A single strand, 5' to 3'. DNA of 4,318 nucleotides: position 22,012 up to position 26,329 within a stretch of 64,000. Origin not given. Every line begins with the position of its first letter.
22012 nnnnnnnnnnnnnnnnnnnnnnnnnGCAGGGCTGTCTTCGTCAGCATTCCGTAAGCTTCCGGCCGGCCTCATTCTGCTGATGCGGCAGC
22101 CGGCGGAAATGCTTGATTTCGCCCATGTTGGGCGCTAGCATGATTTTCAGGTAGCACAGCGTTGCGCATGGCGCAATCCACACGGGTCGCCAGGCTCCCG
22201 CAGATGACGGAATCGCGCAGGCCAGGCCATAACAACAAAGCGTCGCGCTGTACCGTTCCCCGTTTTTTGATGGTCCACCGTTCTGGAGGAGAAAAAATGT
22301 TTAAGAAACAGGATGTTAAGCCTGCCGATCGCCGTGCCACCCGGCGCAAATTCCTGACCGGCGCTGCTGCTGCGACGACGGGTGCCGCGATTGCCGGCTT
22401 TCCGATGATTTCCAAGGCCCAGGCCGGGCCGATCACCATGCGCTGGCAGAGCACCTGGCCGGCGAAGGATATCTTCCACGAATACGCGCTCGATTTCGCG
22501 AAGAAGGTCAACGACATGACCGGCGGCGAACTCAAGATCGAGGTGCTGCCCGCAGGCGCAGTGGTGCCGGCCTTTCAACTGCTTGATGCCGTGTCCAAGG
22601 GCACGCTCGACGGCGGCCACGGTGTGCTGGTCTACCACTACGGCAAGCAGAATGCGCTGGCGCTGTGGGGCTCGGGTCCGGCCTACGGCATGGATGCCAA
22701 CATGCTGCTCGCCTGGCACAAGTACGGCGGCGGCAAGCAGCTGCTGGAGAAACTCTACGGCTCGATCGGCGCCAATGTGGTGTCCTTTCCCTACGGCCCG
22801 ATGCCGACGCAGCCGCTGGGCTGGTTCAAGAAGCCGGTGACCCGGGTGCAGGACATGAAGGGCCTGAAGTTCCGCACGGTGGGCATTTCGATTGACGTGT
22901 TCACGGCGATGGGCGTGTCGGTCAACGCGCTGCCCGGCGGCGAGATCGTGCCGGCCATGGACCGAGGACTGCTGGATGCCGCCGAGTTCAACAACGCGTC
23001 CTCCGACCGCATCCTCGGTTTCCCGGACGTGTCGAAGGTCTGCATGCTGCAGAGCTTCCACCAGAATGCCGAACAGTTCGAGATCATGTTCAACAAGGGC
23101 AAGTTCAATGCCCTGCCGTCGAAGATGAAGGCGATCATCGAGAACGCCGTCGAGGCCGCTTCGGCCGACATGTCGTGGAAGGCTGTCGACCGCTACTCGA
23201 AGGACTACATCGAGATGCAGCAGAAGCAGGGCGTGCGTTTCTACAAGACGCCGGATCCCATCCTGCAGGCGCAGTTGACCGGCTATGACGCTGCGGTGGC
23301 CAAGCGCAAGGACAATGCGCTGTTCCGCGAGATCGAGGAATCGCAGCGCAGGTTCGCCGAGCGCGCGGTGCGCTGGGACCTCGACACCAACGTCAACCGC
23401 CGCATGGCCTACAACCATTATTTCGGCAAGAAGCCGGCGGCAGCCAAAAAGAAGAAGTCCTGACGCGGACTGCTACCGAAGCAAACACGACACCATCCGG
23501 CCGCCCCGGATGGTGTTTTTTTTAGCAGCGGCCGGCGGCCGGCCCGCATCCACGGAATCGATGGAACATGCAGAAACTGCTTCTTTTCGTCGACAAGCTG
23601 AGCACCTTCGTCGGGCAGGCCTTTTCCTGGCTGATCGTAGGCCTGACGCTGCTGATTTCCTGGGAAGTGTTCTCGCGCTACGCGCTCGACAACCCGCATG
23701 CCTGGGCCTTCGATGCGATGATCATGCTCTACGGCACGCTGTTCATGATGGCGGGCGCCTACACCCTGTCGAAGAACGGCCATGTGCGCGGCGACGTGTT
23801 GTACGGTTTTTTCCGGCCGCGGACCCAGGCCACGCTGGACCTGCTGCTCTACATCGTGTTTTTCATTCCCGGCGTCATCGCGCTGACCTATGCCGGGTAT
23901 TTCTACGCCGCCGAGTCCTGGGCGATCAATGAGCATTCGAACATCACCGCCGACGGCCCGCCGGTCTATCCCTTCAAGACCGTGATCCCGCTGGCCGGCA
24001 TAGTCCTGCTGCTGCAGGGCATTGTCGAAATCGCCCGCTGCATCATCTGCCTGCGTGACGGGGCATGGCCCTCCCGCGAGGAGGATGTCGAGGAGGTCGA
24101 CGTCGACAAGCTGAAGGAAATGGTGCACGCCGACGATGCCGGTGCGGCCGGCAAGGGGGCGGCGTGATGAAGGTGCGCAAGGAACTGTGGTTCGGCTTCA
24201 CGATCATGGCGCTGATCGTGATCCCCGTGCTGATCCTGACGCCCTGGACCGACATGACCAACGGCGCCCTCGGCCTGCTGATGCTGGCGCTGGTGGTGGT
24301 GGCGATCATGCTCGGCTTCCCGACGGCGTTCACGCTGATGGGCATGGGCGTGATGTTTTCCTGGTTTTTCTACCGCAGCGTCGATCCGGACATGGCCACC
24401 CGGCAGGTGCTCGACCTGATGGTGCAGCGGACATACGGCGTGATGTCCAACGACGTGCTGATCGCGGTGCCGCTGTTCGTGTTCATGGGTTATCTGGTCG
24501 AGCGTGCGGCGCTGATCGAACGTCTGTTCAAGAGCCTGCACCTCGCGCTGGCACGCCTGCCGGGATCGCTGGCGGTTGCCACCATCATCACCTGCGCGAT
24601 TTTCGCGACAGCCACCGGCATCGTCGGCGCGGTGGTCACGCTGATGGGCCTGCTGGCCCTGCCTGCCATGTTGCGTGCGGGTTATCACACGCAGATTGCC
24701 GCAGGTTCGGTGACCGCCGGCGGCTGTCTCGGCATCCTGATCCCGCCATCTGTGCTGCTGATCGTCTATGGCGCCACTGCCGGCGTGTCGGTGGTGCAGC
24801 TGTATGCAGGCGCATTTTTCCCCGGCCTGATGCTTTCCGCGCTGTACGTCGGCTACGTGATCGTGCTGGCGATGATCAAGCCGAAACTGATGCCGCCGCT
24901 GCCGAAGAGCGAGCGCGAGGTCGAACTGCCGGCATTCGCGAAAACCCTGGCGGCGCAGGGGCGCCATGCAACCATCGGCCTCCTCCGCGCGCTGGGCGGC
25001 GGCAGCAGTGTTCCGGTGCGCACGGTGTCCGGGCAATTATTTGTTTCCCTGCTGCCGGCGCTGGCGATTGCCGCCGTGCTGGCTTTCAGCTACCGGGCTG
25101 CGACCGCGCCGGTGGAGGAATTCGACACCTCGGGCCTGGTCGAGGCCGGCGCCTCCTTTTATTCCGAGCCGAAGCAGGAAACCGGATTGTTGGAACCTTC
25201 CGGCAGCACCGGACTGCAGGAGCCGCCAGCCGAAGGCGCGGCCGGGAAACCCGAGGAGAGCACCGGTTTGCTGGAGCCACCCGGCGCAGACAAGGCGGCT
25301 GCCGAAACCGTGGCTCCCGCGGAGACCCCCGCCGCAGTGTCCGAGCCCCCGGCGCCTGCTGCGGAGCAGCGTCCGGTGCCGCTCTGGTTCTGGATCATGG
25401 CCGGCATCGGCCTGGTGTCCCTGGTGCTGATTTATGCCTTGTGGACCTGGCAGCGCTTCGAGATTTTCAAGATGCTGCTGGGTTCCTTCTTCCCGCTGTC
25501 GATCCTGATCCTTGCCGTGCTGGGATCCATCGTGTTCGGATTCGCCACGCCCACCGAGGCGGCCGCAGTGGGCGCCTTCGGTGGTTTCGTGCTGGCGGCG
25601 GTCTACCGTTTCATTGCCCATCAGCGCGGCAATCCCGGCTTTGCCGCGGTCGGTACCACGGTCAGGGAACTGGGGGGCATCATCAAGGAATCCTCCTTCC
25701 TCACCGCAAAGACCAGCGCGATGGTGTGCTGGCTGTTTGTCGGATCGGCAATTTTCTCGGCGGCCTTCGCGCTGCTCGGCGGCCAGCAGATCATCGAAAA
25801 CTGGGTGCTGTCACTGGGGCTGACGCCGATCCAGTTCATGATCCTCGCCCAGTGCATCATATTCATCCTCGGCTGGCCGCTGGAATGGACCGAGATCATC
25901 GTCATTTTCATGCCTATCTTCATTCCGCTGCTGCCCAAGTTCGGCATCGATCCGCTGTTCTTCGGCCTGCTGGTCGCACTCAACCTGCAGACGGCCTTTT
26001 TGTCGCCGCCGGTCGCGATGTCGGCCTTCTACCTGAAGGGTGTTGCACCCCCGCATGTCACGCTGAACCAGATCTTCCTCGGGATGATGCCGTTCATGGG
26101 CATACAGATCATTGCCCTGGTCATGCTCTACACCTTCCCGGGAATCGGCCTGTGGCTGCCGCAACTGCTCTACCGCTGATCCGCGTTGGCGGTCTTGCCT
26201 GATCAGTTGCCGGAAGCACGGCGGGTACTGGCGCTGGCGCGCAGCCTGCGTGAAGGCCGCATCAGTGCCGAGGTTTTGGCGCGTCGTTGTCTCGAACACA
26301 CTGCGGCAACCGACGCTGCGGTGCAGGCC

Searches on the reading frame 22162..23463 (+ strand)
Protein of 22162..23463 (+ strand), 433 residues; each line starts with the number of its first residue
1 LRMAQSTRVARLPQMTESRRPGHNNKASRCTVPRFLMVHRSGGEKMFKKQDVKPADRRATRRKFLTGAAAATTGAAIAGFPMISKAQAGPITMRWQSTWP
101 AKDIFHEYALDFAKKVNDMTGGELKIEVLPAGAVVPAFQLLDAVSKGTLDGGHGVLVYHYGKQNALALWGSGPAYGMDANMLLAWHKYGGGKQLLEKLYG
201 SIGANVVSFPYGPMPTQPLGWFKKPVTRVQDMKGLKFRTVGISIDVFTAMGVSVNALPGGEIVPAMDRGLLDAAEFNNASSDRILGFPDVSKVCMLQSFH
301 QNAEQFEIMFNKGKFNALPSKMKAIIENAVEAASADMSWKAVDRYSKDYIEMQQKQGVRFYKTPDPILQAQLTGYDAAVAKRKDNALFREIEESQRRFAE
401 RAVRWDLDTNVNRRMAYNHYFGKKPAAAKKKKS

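Call 71: search_protein_families(library=pfam, proteins=[window:22162-23463:+], max_evalue=0.00001)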
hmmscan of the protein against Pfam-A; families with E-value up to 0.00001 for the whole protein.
window:22162-23463:+ (433 aa): 1 family
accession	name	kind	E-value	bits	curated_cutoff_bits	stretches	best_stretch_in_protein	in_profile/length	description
PF03480.18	DctP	-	8.6e-36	124.2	23.4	1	98-373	4-273/286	Bacterial extracellular solute-binding protein, family 7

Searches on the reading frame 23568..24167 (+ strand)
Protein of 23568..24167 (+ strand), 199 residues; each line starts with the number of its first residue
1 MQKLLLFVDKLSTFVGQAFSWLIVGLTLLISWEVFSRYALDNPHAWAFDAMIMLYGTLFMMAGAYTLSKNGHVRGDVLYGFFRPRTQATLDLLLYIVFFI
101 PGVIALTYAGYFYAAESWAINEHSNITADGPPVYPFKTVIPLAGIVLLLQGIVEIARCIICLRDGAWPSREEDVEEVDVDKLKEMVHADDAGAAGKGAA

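Call 72: search_protein_families(library=pfam, proteins=[window:23568-24167:+], max_evalue=0.00001)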
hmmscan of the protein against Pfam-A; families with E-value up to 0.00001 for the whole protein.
window:23568-24167:+ (199 aa): 1 family
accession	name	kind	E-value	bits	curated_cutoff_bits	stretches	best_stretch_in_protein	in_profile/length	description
PF04290.18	DctQ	-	4.2e-23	82.1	28.3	1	26-158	1-129/132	Tripartite ATP-independent periplasmic transporters, DctQ component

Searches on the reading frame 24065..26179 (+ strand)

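Call 71: search_protein_families(library=pfam, proteins=[window:24065-26179:+], max_evalue=0.00001)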
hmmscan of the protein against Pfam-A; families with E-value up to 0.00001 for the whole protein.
window:24065-26179:+ (704 aa): 1 family
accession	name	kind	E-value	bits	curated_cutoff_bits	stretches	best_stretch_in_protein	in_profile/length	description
PF06808.19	DctM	-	6.8e-66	223.2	23.8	2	479-693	217-412/413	Tripartite ATP-independent periplasmic transporter, DctM component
